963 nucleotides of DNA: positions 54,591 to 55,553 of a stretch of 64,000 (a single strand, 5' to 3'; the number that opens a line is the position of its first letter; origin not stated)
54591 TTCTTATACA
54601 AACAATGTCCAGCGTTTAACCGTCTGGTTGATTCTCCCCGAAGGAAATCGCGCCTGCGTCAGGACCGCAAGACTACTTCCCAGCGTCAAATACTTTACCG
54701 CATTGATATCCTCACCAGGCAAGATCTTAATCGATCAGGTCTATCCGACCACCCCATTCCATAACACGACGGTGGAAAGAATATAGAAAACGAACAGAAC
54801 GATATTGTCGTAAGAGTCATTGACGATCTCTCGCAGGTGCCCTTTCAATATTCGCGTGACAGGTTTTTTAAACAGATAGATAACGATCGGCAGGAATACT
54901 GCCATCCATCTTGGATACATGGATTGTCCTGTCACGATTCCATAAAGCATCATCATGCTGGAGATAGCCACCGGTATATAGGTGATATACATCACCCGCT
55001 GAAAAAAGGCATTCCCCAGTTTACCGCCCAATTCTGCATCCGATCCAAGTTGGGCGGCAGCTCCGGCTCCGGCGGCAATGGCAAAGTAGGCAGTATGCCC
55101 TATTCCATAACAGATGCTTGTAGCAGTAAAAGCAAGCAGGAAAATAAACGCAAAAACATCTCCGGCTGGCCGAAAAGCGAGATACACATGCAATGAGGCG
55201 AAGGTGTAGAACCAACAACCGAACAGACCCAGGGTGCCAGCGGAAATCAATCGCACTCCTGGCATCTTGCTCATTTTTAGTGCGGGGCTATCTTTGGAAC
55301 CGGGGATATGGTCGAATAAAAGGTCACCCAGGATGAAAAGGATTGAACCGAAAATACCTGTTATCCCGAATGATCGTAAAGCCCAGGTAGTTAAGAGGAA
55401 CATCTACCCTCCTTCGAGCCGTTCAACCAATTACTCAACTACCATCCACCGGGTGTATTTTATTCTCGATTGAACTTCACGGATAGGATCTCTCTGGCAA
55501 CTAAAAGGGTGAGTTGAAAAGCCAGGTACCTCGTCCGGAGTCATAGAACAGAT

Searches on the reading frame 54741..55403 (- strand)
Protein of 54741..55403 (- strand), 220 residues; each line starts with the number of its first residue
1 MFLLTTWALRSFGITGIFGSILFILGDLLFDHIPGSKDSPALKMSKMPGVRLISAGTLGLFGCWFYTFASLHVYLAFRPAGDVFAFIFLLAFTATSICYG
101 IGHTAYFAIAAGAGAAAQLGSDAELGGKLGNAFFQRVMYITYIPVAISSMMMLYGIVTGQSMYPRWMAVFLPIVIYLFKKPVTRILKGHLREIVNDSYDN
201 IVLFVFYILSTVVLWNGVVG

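Call 6: search_protein_families(library=pfam, proteins=[window:54741-55403:-], max_evalue=0.001)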
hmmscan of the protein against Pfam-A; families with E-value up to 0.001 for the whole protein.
window:54741-55403:- (220 aa): 1 family
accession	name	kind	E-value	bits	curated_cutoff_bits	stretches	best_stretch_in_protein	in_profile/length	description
PF20599.3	DUF6796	-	1.9e-17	64.1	26.9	1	10-213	7-221/225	Family of unknown function (DUF6796)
